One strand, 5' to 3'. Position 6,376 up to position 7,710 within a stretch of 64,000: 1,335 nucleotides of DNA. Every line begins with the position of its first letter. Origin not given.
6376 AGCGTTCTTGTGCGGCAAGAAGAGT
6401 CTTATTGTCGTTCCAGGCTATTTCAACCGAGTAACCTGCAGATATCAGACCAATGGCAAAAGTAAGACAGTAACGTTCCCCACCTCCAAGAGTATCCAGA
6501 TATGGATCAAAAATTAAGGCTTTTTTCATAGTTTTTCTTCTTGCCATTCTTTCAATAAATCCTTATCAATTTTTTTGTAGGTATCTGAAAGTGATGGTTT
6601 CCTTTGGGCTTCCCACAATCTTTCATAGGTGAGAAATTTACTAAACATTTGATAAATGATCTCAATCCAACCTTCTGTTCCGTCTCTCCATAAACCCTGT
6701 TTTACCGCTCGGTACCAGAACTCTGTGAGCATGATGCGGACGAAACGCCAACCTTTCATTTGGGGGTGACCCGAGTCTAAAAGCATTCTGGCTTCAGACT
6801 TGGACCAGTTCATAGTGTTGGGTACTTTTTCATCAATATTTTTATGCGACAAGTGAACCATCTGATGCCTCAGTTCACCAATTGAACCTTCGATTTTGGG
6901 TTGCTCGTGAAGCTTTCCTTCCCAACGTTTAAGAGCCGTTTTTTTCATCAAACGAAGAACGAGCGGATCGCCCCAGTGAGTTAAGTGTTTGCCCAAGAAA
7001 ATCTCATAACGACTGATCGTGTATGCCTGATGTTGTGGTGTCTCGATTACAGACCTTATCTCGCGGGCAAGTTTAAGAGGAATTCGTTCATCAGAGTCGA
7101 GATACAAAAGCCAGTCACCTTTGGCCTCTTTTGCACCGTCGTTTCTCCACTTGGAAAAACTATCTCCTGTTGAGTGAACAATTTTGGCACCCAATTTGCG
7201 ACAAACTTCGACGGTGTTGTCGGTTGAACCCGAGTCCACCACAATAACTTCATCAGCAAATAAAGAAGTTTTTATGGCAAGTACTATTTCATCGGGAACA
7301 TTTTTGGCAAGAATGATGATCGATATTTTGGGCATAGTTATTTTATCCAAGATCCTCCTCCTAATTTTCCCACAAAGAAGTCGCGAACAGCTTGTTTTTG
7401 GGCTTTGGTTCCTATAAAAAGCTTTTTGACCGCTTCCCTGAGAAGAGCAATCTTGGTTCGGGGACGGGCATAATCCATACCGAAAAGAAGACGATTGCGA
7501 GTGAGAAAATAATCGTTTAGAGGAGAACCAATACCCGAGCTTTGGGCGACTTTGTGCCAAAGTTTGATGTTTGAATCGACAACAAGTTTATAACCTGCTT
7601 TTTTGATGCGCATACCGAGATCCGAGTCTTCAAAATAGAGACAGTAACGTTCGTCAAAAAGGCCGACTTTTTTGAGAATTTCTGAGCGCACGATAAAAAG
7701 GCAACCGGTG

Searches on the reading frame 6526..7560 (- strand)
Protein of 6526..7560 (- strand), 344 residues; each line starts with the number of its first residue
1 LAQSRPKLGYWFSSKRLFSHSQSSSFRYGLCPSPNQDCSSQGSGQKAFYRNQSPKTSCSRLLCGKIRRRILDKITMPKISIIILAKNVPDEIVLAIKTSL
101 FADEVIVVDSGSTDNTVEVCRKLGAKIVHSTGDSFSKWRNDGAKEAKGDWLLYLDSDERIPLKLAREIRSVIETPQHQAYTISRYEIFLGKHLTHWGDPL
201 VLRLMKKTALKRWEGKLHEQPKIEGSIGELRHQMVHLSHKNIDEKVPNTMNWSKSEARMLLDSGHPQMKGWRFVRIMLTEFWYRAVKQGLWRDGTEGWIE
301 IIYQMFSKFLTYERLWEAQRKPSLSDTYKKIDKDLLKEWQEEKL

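Call 7: search_protein_families(library=pfam, proteins=[window:6526-7560:-], max_evalue=0.001)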
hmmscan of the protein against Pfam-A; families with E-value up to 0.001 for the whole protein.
window:6526-7560:- (344 aa): 3 families
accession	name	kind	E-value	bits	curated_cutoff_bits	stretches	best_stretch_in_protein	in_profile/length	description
PF00535.33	Glycos_transf_2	-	3.4e-18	66.6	23.3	1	80-211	1-143/168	Glycosyl transferase family 2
PF13704.12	Glyco_tranf_2_4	-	5.3e-07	30.5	27.5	1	95-164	12-88/98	Glycosyl transferase family 2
PF10111.15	Glyco_tranf_2_2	-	0.0004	20.4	27.3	1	98-161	23-95/276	Glycosyltransferase like family 2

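Call 41: search_protein_families(library=ncbifam, proteins=[window:6526-7560:-], max_evalue=0.0001)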
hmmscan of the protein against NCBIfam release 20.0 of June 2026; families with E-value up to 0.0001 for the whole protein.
window:6526-7560:- (344 aa): 7 families
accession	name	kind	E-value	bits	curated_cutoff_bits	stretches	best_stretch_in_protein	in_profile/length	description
TIGR04283.1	glyco_like_mftF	equivalog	1.9e-14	53.8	182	1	102-180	28-105/221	TIGR04283 family arsenosugar biosynthesis glycosyltransferase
NF010496.0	PRK13915.1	equivalog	2.1e-07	30.3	262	1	75-131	29-92/307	glucosyl-3-phosphoglycerate synthase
NF007482.0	PRK10073.1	equivalog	1.5e-06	27.5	423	1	77-164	6-102/334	glycosyltransferase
TIGR04195.1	S_glycosyl_SunS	equivalog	3.7e-05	22.8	350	1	73-229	53-211/421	SunS family peptide S-glycosyltransferase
NF047683.1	TeichurnBiosyTuaG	equivalog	4e-05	23.4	400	1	77-188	6-126/252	teichuronic acid biosynthesis protein TuaG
TIGR03965.1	mycofact_glyco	equivalog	5.4e-05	22.2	280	1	74-157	71-164/467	mycofactocin biosynthesis glycosyltransferase MftF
TIGR04182.1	glyco_TIGR04182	equivalog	7.4e-05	22.3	325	1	102-158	27-83/293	S-layer glycoprotein N-glycosyltransferase AglJ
